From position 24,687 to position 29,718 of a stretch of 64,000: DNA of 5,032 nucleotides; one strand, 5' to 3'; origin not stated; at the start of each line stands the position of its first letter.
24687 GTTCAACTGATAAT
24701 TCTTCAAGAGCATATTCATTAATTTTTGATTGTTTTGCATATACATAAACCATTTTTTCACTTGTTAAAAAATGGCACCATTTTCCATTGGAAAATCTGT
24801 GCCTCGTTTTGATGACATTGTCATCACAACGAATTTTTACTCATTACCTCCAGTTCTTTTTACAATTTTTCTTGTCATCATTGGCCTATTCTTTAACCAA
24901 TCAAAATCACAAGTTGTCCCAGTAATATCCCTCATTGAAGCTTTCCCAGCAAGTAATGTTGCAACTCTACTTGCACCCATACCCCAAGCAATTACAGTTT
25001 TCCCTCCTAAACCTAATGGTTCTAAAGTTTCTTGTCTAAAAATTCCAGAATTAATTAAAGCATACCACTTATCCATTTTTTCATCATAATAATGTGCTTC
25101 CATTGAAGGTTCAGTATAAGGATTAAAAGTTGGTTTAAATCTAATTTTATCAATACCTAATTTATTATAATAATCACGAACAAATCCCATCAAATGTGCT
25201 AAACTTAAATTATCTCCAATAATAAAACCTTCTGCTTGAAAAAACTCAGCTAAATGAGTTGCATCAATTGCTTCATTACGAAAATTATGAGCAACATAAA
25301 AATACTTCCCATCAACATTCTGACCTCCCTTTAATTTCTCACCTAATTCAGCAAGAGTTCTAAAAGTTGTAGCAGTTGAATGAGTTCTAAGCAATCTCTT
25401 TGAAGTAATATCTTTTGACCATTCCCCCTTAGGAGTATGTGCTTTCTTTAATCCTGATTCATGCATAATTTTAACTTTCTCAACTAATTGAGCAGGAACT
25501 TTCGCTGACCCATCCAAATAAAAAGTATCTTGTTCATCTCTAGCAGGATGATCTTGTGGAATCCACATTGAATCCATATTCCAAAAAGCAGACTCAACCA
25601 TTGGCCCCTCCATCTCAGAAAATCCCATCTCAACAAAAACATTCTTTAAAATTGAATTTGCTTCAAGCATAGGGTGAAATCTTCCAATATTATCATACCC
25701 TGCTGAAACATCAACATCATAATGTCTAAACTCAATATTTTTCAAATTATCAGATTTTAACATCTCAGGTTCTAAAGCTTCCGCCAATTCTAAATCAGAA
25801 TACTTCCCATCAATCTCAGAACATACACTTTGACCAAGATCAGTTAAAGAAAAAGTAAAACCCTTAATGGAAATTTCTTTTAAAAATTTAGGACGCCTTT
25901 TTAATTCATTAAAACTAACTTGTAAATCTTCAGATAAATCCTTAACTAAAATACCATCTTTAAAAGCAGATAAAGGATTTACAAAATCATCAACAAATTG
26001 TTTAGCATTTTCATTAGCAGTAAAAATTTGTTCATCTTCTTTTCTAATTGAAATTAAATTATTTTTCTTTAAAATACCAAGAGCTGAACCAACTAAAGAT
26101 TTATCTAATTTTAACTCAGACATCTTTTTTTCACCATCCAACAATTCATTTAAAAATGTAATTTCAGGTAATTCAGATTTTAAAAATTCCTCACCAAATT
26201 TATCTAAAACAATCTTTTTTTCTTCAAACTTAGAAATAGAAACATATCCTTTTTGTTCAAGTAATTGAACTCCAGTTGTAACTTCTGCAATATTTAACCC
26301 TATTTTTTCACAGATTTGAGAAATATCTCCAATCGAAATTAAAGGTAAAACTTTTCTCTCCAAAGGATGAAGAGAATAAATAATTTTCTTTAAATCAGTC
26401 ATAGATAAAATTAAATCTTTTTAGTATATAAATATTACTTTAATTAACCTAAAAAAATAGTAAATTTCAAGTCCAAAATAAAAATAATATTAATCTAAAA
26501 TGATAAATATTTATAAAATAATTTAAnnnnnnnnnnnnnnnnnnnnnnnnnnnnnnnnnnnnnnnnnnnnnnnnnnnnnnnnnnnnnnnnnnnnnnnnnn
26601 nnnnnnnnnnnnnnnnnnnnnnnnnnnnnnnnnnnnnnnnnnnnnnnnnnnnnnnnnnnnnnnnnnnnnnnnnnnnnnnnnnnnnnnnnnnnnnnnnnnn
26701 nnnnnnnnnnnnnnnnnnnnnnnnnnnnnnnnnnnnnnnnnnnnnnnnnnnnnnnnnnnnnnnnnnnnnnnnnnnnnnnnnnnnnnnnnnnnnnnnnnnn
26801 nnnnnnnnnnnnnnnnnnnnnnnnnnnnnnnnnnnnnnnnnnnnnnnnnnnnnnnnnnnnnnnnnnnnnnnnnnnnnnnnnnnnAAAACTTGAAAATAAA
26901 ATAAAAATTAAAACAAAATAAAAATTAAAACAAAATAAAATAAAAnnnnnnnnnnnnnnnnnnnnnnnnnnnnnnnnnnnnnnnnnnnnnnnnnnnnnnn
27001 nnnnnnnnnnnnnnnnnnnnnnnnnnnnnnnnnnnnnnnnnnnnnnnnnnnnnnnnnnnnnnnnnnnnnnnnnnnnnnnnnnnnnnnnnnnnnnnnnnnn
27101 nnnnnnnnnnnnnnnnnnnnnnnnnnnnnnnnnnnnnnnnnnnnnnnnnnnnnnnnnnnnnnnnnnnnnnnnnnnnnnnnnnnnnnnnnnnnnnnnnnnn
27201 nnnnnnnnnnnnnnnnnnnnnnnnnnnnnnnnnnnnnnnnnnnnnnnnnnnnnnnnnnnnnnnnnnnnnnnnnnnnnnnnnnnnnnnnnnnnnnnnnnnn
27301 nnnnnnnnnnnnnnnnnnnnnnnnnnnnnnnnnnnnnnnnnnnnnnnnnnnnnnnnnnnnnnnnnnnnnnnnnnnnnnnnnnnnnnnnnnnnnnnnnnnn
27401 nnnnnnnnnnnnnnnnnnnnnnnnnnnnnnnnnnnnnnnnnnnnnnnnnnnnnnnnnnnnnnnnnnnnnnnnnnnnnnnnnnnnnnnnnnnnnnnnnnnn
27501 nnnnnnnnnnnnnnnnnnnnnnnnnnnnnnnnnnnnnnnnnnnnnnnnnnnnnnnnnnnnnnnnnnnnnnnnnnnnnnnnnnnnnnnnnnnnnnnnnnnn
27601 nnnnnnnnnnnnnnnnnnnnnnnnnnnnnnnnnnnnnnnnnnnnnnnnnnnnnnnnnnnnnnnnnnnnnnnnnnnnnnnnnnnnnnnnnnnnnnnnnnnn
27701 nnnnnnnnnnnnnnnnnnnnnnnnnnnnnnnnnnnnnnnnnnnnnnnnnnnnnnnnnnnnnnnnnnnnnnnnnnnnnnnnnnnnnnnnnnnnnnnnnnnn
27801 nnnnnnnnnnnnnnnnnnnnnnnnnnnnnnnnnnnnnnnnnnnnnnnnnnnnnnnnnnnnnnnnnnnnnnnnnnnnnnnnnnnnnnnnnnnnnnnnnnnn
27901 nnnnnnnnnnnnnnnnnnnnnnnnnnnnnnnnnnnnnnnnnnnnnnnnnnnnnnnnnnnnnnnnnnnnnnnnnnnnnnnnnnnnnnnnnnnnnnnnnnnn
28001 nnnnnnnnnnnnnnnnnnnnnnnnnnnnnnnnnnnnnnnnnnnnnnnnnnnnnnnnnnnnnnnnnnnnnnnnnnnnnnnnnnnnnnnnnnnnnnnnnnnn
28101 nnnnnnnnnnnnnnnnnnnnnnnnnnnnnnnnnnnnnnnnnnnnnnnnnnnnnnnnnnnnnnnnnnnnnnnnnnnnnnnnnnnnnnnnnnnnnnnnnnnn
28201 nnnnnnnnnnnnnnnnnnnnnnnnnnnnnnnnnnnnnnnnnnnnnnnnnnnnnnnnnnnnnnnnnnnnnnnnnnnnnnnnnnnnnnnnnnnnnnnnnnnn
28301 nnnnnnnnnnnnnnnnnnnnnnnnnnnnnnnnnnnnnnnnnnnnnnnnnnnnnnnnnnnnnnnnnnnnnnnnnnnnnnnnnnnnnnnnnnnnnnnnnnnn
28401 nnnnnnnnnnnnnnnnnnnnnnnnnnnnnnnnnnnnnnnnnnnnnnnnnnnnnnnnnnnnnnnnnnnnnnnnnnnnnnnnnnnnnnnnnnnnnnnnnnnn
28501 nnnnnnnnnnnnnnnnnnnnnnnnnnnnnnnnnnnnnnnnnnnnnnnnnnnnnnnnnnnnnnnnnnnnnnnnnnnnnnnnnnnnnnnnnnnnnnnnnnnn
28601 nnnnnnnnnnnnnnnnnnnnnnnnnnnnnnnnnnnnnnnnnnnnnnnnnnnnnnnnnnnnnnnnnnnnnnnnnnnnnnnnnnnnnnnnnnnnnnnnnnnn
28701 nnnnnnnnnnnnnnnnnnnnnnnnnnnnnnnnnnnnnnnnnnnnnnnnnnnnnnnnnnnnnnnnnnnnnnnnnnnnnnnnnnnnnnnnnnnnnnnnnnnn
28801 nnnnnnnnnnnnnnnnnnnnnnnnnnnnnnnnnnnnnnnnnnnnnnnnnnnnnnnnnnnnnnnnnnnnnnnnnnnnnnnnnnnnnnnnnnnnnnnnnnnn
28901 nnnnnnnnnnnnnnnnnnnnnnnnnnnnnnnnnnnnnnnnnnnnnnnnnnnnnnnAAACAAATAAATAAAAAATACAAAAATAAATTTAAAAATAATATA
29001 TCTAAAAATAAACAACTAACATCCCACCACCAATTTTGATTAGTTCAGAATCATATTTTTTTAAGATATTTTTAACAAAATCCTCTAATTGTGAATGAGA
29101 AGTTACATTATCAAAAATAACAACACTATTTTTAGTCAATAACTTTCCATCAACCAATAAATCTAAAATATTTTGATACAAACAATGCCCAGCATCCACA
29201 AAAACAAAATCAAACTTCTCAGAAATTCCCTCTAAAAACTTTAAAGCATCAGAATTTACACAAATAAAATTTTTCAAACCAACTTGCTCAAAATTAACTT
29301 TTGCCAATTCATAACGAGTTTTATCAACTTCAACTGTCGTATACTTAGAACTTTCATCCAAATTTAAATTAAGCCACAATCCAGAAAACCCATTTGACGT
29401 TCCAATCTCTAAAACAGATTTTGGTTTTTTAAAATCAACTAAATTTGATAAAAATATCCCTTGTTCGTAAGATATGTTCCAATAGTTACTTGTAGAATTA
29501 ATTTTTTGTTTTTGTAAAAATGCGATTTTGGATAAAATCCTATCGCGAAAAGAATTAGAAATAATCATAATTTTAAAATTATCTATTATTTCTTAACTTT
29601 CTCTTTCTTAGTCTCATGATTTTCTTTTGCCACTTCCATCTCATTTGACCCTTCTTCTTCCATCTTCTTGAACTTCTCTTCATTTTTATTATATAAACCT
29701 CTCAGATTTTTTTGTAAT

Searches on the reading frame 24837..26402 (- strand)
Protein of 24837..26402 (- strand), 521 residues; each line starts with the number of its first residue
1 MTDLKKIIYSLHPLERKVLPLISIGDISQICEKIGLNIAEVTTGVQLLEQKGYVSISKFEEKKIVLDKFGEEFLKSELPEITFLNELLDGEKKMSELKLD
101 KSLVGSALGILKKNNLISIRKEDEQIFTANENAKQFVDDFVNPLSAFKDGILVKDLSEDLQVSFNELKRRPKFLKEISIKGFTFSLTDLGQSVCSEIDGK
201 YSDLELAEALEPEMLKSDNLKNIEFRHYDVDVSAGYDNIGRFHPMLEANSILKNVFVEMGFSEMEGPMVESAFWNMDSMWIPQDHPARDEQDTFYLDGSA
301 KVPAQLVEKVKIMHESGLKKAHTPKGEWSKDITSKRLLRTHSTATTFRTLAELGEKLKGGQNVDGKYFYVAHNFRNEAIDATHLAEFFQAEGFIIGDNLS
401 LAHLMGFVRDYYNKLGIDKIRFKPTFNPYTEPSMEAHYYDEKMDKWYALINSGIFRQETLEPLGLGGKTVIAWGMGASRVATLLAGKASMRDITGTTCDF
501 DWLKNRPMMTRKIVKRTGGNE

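Call 3: search_protein_families(library=pfam, proteins=[window:24837-26402:-], max_evalue=0.01)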
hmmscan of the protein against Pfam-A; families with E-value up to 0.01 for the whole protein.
window:24837-26402:- (521 aa): 4 families
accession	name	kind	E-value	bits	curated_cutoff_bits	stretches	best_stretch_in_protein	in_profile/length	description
PF01409.25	tRNA-synt_2d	-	2.8e-65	220.7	19.8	1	228-504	2-244/246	tRNA synthetases class II core domain (F)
PF00152.25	tRNA-synt_2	-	2.1e-05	24.2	25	1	366-391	93-118/308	tRNA synthetases class II (D, K and N)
PF20288.3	MC2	-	7.9e-05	23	26.9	0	91-142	54-106/145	ABC-three component (ABC-3C) system Middle Component 2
PF20290.3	MC4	-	0.0046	17.7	28.1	0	180-202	88-110/133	ABC-three component (ABC-3C) system Middle Component 4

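Call 4: search_protein_families(library=ncbifam, proteins=[window:24837-26402:-], max_evalue=0.01)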
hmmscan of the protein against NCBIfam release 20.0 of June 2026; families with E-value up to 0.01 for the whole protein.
window:24837-26402:- (521 aa): 7 families
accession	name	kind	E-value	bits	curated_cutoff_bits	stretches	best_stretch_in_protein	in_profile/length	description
NF003210.0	PRK04172.1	equivalog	1.2e-122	410.3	350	1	10-508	3-493/496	phenylalanine--tRNA ligase subunit alpha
TIGR00468.1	pheS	equivalog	4.3e-79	266.1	237.45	1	205-505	34-321/324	phenylalanine--tRNA ligase subunit alpha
TIGR00469.1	pheS_mito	equivalog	1.6e-15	56.7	258.35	2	418-485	257-324/451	phenylalanine--tRNA ligase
NF051887.1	PheS_related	equivalog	1.4e-14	54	300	1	326-484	62-219/349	PheS-related mystery ligase SrmL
TIGR00470.1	sepS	equivalog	9.4e-13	47.4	380.65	1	330-493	177-340/533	O-phosphoserine--tRNA ligase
TIGR00442.1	hisS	equivalog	0.00024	20.2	286.75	1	335-422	72-157/406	histidine--tRNA ligase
NF001756.1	PRK00484.1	subfamily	0.0012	17.6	468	0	367-393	240-266/488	lysine--tRNA ligase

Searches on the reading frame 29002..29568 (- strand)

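Call 20: search_protein_families(library=pfam, proteins=[window:29002-29568:-], max_evalue=0.001)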
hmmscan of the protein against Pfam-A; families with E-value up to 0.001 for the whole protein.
window:29002-29568:- (188 aa): 6 families
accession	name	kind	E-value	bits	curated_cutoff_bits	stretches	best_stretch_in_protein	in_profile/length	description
PF01596.23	Methyltransf_3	-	4.7e-21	75.5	22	1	17-159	13-159/204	O-methyltransferase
PF13578.12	Methyltransf_24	-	1.9e-09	38.8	26.3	1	53-155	1-105/105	Methyltransferase domain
PF03602.21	Cons_hypoth95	-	2.5e-06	27.7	24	1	74-163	65-161/182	Conserved hypothetical protein 95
PF13847.12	Methyltransf_31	-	2.2e-05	24.6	27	1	48-165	3-122/145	Methyltransferase domain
PF01189.24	Methyltr_RsmB-F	-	0.00019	21.6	27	1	71-127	31-88/199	16S rRNA methyltransferase RsmB/F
PF13649.12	Methyltransf_25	-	0.00036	21.6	27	1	52-126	1-73/97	Methyltransferase domain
